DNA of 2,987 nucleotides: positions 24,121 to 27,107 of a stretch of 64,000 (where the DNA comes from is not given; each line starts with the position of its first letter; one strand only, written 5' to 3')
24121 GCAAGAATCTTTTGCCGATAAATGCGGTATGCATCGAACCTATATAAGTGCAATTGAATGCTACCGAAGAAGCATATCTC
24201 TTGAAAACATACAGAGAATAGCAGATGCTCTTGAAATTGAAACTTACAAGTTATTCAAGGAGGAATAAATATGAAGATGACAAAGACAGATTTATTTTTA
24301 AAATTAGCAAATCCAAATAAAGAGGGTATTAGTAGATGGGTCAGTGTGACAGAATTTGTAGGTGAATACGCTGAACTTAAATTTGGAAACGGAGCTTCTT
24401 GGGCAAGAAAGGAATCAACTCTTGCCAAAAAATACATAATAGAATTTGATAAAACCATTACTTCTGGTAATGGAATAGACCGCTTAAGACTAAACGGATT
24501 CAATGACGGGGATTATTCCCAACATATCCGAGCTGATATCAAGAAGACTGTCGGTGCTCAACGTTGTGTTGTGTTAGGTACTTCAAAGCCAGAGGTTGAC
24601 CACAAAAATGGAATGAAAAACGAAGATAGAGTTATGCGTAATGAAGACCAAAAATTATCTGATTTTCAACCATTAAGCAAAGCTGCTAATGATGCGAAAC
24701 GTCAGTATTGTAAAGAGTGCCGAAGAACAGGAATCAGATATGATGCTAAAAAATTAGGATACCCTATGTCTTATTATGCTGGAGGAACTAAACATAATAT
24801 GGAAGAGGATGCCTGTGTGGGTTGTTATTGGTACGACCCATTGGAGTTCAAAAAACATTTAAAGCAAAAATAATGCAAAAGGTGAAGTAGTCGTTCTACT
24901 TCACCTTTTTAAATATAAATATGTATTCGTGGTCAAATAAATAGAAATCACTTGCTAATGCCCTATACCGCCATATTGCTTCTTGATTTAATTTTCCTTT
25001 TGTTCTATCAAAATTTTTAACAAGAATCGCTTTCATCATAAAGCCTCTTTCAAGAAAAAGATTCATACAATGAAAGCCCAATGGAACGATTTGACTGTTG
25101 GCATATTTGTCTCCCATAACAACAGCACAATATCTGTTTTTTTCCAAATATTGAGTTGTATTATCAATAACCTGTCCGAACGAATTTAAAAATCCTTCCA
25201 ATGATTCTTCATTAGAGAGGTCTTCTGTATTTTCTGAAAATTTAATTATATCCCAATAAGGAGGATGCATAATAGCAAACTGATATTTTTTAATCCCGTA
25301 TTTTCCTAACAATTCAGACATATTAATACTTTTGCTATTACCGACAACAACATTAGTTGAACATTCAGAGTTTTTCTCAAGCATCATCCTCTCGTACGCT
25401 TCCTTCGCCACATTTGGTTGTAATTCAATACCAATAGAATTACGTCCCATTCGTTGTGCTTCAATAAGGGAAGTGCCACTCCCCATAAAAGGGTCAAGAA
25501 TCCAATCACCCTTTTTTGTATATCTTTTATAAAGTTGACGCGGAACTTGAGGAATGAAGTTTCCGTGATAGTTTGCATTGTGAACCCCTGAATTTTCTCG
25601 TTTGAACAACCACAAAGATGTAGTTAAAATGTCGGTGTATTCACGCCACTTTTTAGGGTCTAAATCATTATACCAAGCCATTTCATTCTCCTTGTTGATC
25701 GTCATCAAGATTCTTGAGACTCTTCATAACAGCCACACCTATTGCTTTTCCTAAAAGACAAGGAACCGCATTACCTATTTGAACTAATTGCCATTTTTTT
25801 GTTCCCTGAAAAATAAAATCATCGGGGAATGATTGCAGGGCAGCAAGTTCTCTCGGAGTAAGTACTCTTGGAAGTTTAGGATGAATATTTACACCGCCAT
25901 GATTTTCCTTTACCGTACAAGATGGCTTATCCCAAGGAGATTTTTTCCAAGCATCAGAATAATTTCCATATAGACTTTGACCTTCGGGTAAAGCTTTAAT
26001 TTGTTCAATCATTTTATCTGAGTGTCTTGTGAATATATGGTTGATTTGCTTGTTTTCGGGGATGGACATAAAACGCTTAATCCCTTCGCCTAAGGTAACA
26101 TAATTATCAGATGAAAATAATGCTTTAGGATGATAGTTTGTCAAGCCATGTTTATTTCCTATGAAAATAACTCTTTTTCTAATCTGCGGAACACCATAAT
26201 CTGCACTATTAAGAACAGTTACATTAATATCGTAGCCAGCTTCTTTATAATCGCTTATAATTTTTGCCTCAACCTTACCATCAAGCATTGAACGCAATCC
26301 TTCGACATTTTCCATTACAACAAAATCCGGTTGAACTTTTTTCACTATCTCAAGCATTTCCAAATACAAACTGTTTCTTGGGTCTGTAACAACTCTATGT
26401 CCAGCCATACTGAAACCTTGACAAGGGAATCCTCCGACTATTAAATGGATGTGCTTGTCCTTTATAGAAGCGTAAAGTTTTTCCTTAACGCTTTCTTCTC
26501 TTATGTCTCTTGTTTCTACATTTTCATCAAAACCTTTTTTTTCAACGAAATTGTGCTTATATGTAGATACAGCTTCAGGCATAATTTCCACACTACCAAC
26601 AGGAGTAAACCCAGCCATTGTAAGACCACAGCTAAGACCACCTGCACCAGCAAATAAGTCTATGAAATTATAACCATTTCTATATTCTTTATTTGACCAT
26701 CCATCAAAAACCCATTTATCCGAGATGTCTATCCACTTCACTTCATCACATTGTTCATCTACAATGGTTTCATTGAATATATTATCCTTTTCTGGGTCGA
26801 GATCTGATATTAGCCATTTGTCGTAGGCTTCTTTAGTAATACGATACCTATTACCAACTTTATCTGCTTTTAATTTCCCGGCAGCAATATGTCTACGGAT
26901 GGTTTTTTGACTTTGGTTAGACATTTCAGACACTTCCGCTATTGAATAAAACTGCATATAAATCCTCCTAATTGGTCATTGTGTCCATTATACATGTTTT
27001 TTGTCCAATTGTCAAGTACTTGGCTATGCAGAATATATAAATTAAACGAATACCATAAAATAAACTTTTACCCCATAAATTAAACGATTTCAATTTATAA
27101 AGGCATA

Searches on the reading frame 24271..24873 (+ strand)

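Call 73: search_protein_families(library=padloc, proteins=[window:24271-24873:+], max_evalue=0.01)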
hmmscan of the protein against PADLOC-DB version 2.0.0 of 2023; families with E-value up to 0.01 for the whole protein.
window:24271-24873:+ (200 aa): 0 families

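Call 74: search_protein_families(library=pfam, proteins=[window:24271-24873:+], max_evalue=0.001)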
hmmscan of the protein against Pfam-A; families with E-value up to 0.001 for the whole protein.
window:24271-24873:+ (200 aa): 1 family
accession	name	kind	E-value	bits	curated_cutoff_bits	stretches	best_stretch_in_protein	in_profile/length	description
PF05315.17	ICEA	-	5.8e-70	235.7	24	1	4-197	1-201/218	ICEA Protein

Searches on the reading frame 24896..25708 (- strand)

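Call 73: search_protein_families(library=padloc, proteins=[window:24896-25708:-], max_evalue=0.01)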
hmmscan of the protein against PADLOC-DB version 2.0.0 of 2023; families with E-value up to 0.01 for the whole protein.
window:24896-25708:- (270 aa): 64 families (the best 25 are shown)
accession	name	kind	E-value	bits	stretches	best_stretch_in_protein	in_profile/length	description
PDLC03351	MTase_II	-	4.3e-106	353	1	12-268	91-347/348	Type II methyltransferase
PDLC03376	MTase_II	-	4.4e-38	129.5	1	30-268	19-249/249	Type II methyltransferase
PDLC03353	MTase_II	-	1.3e-24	85.2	2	21-113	165-255/260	Type II methyltransferase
PDLC03387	MTase_II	-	8.4e-21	72.4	2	37-115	200-282/289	Type II methyltransferase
PDLC03350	MTase_II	-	1.1e-16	59.2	1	23-112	212-299/312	Type II methyltransferase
PDLC03259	MTase_II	-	1.6e-14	51.6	2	32-123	183-271/423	Type II methyltransferase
PDLC03380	MTase_II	-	5.3e-14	50.2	1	33-100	20-90/393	Type II methyltransferase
PDLC03239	MTase_II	-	7.8e-14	49.2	2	46-98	70-124/442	Type II methyltransferase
PDLC03325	MTase_II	-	1.6e-13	48.2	1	36-99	61-124/426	Type II methyltransferase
PDLC03371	MTase_II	-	2e-13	48.5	1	17-113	167-257/260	Type II methyltransferase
PDLC03299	MTase_II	-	5.1e-13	47.2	1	32-112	180-261/296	Type II methyltransferase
PDLC03283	MTase_II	-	2.3e-11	41.5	1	54-117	217-278/352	Type II methyltransferase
PDLC03249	MTase_II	-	2.5e-11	41.1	1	39-99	101-171/541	Type II methyltransferase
PDLC03260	MTase_II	-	3.3e-11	40.7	1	30-101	232-300/349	Type II methyltransferase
PDLC03216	MTase_II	-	4.6e-11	40.3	1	63-141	210-291/364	Type II methyltransferase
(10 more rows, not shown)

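Call 74: search_protein_families(library=pfam, proteins=[window:24896-25708:-], max_evalue=0.001)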
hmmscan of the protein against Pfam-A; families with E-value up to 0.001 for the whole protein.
window:24896-25708:- (270 aa): 2 families
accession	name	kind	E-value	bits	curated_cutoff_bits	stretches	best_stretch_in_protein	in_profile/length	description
PF01555.25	N6_N4_Mtase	-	1.3e-23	84.5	26.7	2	22-105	133-220/221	DNA methylase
PF01170.24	UPF0020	-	2.5e-06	27.8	22.3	1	65-112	27-71/197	RMKL-like, methyltransferase domain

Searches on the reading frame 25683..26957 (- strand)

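Call 72: search_protein_families(library=ncbifam, proteins=[window:25683-26957:-], max_evalue=0.01)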
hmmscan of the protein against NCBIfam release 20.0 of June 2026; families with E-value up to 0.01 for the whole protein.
window:25683-26957:- (424 aa): 4 families
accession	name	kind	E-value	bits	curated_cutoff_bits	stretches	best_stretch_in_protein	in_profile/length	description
TIGR00675.1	dcm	superfamily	1.3e-59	202.5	100.65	1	98-407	1-326/329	DNA (cytosine-5-)-methyltransferase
NF007772.0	PRK10458.1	subfamily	5.4e-19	68.1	710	1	94-272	87-290/472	DNA cytosine methylase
TIGR01764.1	excise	domain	1.8e-08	34.6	28.8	1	3-49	1-47/49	excisionase family DNA-binding protein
NF040990.2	MamR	equivalog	0.00081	19.7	100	0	3-41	43-81/91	magnetosome protein MamR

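Call 73: search_protein_families(library=padloc, proteins=[window:25683-26957:-], max_evalue=0.01)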
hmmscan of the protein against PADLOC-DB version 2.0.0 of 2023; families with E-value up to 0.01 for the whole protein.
window:25683-26957:- (424 aa): 64 families (the best 25 are shown)
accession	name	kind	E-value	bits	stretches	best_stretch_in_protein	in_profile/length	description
PDLC03234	MTase_II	-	3.9e-96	320.6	2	96-298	5-204/375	Type II methyltransferase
PDLC03378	MTase_II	-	3.8e-92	307.2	1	96-421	3-337/344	Type II methyltransferase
PDLC03326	MTase_II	-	1.8e-81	272.4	2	98-279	7-187/412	Type II methyltransferase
PDLC03237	MTase_II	-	1.4e-73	246.3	2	90-279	788-979/1036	Type II methyltransferase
PDLC00033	DruM2|DruM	-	2.2e-69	232.5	1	97-416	23-366/368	DNA cytosine methylase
PDLC03272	MTase_II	-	1.1e-68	230.3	1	68-420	47-396/407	Type II methyltransferase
PDLC00026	DruM2|DruM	-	3.7e-65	218.7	1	97-416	6-320/336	DNA cytosine methylase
PDLC02656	DrmMII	-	2.9e-63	212.4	2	96-296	5-232/491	DrmMII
PDLC02648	DrmMII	-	7.6e-60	201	3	82-187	8-115/468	DrmMII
PDLC02649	DrmMII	-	8.3e-56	187.7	3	155-278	98-229/422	DrmMII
PDLC00031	DruM2|DruM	-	1.8e-53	180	2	96-363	12-262/361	DNA cytosine methylase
PDLC02650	DrmMII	-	2.1e-52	176.5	2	96-226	9-141/435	DrmMII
PDLC03307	MTase_II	-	6.4e-51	171.7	3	99-222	4-115/382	Type II methyltransferase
PDLC03225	MTase_II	-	3.6e-50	169.3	3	94-223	6-141/615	Type II methyltransferase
PDLC03279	MTase_II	-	8.3e-49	164.4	2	96-268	3-172/587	Type II methyltransferase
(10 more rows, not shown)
